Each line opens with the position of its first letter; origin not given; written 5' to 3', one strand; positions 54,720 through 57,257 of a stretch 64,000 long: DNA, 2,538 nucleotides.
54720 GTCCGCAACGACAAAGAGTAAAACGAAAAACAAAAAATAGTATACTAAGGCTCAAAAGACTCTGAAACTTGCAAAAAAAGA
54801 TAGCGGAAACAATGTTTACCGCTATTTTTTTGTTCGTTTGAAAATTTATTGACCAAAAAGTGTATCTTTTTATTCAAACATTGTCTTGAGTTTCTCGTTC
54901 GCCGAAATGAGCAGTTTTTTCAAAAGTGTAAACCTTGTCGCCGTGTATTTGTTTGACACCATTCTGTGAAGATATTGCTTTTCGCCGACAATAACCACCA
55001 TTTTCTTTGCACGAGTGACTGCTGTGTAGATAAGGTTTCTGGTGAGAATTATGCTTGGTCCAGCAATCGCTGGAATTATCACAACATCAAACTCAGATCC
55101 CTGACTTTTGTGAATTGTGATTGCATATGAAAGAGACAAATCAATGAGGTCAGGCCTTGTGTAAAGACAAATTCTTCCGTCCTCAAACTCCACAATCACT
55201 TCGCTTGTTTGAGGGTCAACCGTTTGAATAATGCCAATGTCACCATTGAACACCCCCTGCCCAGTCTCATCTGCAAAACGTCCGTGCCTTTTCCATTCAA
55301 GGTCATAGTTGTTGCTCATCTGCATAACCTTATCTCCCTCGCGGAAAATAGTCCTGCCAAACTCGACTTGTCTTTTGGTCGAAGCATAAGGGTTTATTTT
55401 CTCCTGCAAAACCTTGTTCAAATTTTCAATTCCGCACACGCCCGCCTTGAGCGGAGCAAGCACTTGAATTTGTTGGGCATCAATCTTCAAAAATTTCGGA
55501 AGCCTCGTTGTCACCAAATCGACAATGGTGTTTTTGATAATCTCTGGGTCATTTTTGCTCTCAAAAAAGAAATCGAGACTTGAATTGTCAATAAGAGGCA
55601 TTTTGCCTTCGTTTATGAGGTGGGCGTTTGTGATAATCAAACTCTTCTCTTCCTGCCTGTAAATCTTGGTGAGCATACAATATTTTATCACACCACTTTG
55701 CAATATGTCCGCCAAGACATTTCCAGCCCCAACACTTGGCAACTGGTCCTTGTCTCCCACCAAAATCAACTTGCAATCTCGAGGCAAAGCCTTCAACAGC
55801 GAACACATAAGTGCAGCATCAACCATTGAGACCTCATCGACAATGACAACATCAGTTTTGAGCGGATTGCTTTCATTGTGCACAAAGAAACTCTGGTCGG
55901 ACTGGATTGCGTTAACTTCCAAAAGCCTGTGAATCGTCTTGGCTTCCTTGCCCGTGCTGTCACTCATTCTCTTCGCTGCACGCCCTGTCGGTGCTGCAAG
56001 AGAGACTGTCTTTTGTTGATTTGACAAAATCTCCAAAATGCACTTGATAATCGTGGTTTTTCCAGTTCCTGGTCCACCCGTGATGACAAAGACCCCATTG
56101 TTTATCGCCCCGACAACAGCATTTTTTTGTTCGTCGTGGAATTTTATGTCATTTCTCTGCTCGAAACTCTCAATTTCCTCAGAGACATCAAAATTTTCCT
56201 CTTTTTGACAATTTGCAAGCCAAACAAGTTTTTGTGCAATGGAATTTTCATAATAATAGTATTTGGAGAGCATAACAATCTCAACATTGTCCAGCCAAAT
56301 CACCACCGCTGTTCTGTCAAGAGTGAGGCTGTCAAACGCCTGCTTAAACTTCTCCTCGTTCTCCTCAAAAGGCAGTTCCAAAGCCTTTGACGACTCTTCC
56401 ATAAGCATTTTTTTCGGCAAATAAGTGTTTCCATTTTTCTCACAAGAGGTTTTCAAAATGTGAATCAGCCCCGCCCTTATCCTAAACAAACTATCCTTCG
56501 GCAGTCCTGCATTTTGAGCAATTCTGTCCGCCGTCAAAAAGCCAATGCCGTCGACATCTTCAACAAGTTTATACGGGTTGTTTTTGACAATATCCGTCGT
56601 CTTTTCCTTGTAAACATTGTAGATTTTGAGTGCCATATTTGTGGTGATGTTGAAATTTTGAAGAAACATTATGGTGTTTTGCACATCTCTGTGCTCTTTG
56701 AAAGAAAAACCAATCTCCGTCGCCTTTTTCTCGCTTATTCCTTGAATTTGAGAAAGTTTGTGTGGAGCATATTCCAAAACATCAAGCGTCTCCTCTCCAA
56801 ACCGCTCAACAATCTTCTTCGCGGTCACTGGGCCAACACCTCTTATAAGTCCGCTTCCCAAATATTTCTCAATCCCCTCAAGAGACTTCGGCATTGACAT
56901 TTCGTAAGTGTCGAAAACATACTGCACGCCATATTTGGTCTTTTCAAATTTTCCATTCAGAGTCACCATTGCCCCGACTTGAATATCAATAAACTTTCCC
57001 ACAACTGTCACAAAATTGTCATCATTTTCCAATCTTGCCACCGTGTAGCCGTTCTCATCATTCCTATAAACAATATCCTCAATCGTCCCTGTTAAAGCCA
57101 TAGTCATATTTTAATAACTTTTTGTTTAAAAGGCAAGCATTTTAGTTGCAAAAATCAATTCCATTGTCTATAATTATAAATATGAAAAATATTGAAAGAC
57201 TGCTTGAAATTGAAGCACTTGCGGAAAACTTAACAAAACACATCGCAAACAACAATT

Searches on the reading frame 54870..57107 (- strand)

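Call 15: search_protein_families(library=pfam, proteins=[window:54870-57107:-], max_evalue=0.001)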
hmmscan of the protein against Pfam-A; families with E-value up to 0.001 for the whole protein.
window:54870-57107:- (745 aa): 20 families
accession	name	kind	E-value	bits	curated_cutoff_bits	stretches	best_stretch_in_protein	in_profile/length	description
PF13245.12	AAA_19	-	2.9e-46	157.4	25.1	1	327-460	1-133/134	AAA domain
PF13604.12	AAA_30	-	2.4e-42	145.3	27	1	324-504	3-174/191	AAA domain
PF14490.11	HHH_RecD2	-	1.3e-38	131.2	27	1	138-229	1-92/92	ATP-dependent RecD2 DNA helicase HHH domain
PF18335.7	SH3_13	-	7.5e-24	83.7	41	1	563-641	1-65/65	ATP-dependent RecD-like DNA helicase SH3 domain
PF23139.1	OB_YrrC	-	9.2e-19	67.6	27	1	4-73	3-76/76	ATP-dependent DNA helicase YrrC, OB-fold domain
PF13538.12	UvrD_C_2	-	3.5e-17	62.4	27.4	1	660-707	2-52/52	UvrD-like helicase C-terminal domain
PF01443.25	Viral_helicase1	-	7.7e-13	49.2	21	1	341-459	2-100/228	Viral superfamily 1 RNA helicase core domain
PF13086.12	AAA_11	-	1e-10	42.3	27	2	323-375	2-62/257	AAA domain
PF14520.12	HHH_5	-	8.2e-09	36.3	27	1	88-132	7-51/57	Helix-hairpin-helix domain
PF05970.20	PIF1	-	1.7e-07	31.5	25.9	1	335-440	20-125/223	PIF1-like helicase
PF09848.15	SLFN-g3_helicase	-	5.5e-07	29.6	24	1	339-425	3-87/354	Schlafen group 3, DNA/RNA helicase domain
PF02689.20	Herpes_Helicase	-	3.1e-06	25.9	27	0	620-724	691-792/808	Helicase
PF13476.12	AAA_23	-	3.4e-06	28.3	27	1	312-369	7-51/201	AAA domain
PF13401.12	AAA_22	-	6.7e-06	26.9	27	1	337-452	5-123/130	AAA domain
PF05127.21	NAT10_TcmA_helicase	-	9.7e-06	26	22.7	1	341-441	1-113/176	RNA cytidine acetyltransferase NAT10/TcmA, helicase domain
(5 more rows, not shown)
